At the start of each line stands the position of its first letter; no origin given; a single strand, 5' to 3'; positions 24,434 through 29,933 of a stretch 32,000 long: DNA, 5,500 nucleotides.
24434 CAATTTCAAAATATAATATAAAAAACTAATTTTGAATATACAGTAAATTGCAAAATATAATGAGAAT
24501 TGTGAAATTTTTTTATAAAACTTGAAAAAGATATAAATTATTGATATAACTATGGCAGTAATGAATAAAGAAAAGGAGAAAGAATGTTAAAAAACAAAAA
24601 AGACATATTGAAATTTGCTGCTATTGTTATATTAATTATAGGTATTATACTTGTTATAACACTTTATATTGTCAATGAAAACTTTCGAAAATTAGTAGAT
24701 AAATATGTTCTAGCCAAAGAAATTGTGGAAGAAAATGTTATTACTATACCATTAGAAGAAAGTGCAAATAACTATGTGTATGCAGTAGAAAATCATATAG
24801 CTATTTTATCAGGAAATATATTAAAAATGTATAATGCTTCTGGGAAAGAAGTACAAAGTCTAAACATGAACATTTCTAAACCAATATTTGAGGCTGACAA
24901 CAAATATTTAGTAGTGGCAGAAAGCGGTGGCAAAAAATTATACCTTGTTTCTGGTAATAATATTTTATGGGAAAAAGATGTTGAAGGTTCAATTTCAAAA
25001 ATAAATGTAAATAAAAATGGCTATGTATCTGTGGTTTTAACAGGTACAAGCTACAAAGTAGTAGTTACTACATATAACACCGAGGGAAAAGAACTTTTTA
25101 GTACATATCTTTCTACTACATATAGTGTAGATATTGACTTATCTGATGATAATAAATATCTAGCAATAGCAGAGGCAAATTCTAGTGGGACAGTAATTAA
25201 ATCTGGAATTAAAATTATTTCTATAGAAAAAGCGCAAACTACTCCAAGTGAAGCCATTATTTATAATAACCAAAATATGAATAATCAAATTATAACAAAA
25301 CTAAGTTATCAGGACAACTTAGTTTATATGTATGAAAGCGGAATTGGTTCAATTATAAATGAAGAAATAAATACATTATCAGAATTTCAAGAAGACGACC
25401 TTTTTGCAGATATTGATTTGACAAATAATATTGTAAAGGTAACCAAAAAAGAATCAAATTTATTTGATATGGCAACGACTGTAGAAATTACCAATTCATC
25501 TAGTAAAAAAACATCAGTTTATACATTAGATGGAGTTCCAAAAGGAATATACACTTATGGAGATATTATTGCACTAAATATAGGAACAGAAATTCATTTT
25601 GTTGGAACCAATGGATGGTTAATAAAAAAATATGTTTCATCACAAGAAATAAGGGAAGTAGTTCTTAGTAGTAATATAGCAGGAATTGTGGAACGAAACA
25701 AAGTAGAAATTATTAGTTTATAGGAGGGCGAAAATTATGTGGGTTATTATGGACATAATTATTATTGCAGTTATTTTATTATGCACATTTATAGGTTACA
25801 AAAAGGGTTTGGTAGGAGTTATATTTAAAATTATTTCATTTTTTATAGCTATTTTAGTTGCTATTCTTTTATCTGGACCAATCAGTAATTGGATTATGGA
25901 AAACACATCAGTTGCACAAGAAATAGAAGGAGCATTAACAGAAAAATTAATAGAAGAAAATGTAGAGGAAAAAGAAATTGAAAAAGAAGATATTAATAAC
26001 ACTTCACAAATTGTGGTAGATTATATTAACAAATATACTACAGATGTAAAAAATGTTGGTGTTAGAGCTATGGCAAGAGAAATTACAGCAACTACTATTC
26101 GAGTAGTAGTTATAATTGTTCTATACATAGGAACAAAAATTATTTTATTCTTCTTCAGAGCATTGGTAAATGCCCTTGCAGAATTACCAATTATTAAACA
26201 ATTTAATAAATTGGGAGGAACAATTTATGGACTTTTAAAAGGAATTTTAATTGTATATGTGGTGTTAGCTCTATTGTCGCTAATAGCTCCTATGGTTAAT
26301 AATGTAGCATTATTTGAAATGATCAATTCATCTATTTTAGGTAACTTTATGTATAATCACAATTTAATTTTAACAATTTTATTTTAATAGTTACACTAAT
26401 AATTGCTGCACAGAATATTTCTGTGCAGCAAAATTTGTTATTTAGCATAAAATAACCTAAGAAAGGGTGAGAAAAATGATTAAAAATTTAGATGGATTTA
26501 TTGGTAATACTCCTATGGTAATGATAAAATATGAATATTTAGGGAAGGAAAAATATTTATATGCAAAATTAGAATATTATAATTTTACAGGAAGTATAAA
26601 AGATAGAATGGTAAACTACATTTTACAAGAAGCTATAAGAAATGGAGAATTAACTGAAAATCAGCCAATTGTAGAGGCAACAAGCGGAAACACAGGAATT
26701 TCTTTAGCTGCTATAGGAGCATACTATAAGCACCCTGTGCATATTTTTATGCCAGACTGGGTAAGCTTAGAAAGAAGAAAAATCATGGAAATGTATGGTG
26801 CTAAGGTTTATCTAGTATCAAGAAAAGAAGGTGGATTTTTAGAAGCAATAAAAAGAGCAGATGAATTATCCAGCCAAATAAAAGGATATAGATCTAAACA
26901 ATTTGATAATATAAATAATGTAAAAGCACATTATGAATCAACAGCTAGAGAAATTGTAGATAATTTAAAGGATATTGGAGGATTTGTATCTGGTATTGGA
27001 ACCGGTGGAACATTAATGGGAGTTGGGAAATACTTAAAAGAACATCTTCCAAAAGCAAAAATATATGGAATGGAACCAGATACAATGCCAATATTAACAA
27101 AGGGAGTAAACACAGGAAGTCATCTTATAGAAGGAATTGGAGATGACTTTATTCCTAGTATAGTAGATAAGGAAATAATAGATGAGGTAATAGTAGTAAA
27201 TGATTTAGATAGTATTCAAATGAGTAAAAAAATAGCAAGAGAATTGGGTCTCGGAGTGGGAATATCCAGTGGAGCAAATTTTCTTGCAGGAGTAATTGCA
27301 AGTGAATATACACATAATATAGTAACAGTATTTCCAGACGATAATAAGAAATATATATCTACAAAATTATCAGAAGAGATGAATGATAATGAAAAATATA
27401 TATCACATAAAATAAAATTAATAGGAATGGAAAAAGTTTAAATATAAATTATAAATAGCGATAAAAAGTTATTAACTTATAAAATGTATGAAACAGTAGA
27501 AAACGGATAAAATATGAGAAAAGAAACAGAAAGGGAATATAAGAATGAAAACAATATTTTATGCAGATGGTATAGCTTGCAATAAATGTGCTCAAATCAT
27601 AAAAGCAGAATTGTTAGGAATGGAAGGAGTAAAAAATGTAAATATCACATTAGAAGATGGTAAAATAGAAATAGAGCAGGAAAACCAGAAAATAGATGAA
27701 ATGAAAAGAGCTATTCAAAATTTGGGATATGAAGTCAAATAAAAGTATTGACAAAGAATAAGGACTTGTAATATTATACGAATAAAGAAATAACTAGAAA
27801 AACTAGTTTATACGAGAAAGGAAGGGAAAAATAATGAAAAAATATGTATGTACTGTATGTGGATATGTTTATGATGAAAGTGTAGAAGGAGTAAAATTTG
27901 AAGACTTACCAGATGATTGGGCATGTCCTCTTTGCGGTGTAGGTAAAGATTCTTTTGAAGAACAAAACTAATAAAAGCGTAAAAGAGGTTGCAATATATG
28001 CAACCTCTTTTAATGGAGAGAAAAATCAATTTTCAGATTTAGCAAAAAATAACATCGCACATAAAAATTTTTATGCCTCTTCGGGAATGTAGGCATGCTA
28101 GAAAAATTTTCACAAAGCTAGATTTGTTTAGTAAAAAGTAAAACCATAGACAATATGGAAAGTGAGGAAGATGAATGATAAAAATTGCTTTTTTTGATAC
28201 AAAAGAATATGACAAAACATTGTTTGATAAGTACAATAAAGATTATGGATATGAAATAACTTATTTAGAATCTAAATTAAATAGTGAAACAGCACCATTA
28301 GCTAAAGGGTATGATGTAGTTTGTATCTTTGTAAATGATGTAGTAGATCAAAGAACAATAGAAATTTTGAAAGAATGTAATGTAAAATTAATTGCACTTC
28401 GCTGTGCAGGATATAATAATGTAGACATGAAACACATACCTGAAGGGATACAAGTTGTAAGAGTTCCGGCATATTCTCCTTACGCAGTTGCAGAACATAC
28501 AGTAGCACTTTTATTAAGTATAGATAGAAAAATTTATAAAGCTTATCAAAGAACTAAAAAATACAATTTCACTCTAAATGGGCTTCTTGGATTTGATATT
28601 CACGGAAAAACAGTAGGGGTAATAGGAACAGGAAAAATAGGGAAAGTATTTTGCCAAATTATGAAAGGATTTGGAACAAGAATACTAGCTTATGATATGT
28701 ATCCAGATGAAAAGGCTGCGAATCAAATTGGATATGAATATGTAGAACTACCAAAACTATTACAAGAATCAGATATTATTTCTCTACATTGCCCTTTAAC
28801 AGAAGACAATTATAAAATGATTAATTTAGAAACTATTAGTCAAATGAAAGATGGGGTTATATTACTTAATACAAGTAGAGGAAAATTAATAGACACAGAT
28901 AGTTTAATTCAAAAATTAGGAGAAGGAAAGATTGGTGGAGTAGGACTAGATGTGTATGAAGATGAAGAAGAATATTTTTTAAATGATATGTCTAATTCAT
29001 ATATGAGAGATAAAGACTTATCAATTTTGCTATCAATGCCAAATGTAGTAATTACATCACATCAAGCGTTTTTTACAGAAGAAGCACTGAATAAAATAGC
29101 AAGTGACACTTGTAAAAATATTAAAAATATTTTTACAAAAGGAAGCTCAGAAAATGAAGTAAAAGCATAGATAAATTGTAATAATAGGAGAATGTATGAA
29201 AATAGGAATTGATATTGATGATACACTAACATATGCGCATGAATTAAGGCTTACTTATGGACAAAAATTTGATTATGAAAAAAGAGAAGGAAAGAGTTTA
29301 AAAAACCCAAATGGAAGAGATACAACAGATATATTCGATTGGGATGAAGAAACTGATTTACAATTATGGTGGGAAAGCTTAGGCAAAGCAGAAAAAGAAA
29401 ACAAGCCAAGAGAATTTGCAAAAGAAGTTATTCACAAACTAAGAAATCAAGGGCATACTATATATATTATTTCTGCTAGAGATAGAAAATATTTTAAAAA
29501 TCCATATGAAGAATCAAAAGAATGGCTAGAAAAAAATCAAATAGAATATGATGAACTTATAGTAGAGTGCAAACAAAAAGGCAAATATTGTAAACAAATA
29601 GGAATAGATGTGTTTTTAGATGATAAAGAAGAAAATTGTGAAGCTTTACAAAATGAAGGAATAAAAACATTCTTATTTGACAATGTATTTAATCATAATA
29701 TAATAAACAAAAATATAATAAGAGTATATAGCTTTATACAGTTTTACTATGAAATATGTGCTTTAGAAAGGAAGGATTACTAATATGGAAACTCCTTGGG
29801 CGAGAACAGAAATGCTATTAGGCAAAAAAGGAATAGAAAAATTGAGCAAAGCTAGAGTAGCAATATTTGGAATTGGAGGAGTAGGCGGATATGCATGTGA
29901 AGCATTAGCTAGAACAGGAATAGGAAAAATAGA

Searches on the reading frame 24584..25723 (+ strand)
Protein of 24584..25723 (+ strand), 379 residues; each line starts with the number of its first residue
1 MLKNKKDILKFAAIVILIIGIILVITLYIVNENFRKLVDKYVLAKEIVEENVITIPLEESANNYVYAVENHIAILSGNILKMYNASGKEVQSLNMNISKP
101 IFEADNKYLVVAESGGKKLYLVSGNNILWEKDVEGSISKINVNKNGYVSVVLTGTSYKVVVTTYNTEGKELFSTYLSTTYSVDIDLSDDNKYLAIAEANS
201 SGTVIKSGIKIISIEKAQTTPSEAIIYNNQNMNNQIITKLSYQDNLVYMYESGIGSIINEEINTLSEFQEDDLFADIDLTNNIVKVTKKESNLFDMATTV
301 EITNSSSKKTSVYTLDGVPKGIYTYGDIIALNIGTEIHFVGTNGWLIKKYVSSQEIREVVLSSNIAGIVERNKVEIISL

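Call 8: search_protein_families(library=pfam, proteins=[window:24584-25723:+], max_evalue=0.001)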
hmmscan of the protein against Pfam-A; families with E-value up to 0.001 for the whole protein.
window:24584-25723:+ (379 aa): 1 family
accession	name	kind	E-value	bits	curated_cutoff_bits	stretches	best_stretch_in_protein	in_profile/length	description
PF18975.6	DUF5711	-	1.7e-25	90.4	26.3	1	55-379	14-344/344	Family of unknown function (DUF5711)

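Call 11: search_protein_families(library=ncbifam, proteins=[window:24584-25723:+], max_evalue=10)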
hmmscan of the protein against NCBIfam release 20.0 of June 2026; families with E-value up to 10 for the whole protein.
window:24584-25723:+ (379 aa): 1 family
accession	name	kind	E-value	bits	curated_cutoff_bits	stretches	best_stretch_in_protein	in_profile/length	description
NF003715.0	PRK05326.1-2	equivalog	0.0067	14.8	309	1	2-234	357-586/595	potassium/proton antiporter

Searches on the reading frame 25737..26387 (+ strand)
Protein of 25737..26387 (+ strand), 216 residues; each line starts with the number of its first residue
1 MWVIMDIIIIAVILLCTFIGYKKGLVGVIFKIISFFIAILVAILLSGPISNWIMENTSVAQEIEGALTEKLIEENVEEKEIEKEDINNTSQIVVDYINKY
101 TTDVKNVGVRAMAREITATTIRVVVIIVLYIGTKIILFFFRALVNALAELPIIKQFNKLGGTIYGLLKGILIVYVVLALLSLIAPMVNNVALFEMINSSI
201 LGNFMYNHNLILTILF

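Call 9: search_protein_families(library=pfam, proteins=[window:25737-26387:+], max_evalue=0.001)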
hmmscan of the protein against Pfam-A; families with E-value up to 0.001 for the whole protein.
window:25737-26387:+ (216 aa): 1 family
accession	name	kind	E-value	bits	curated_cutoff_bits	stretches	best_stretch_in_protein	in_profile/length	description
PF02674.22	Colicin_V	-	5.9e-19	68.9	29.3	2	117-206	55-140/144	Colicin V production protein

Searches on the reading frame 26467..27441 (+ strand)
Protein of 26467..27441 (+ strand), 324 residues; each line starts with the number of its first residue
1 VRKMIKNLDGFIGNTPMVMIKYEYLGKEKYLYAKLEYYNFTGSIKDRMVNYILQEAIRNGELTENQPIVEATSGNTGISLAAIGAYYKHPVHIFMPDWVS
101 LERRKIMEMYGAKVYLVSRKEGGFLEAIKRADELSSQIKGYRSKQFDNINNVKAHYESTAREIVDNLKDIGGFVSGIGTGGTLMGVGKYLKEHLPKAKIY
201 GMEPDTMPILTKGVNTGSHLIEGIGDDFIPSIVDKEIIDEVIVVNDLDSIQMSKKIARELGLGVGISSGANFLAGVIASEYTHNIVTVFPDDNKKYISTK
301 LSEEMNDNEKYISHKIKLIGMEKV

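Call 9: search_protein_families(library=pfam, proteins=[window:26467-27441:+], max_evalue=0.001)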
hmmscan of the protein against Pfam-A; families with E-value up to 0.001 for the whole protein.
window:26467-27441:+ (324 aa): 1 family
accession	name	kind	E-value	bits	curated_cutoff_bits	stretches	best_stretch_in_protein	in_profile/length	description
PF00291.31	PALP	-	5.5e-63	213.5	35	1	10-291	3-295/295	Pyridoxal-phosphate dependent enzyme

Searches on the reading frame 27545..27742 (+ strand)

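Call 9: search_protein_families(library=pfam, proteins=[window:27545-27742:+], max_evalue=0.001)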
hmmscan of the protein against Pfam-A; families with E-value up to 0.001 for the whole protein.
window:27545-27742:+ (65 aa): 1 family
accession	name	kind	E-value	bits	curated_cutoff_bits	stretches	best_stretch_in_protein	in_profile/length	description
PF00403.32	HMA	-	1.8e-09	38.3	24.8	1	5-63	2-62/62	Heavy-metal-associated domain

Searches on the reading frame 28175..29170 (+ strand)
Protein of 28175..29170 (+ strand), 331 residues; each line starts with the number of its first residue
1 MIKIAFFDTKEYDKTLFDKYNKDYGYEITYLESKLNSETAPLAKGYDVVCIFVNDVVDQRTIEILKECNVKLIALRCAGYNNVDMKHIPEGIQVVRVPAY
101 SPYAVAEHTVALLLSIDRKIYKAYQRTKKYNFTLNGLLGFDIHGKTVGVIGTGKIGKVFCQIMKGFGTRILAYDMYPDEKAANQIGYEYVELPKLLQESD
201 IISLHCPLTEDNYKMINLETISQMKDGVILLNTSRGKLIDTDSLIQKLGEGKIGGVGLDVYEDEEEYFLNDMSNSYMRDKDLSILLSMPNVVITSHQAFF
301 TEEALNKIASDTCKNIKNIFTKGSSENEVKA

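Call 9: search_protein_families(library=pfam, proteins=[window:28175-29170:+], max_evalue=0.001)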
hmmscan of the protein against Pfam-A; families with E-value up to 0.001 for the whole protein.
window:28175-29170:+ (331 aa): 4 families
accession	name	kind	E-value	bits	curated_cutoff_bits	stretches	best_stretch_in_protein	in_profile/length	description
PF02826.25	2-Hacid_dh_C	-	2e-52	177.6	25.1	1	110-298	1-178/178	D-isomer specific 2-hydroxyacid dehydrogenase, NAD binding domain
PF00389.36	2-Hacid_dh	-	4.3e-30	104.6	24.6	1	4-330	1-134/134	D-isomer specific 2-hydroxyacid dehydrogenase, catalytic domain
PF00670.27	AdoHcyase_NAD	-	4.6e-07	30.5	27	1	142-235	21-111/162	S-adenosyl-L-homocysteine hydrolase, NAD binding domain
PF07991.19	KARI_N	-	0.00029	20.9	20.6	0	142-230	2-91/165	Acetohydroxy acid isomeroreductase, NADPH-binding domain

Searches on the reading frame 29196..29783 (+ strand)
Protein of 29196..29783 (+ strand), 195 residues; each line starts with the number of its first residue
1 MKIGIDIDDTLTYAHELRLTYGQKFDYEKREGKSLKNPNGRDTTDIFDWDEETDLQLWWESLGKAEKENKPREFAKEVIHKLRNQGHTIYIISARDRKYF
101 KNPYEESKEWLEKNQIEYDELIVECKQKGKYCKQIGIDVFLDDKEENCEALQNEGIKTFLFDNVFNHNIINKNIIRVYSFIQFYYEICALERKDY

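Call 9: search_protein_families(library=pfam, proteins=[window:29196-29783:+], max_evalue=0.001)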
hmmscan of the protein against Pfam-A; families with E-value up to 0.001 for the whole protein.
window:29196-29783:+ (195 aa): 2 families
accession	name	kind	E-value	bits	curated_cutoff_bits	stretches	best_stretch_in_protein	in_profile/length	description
PF06941.18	NT5C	-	8.3e-08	32.7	24.8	1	71-182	68-169/180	5' nucleotidase, deoxy (Pyrimidine), cytosolic type C protein (NT5C)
PF25109.1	HAD_PNKP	-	0.00029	21.4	27.6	0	67-128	27-92/143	Polynucleotide kinase PNKP phosphatase domain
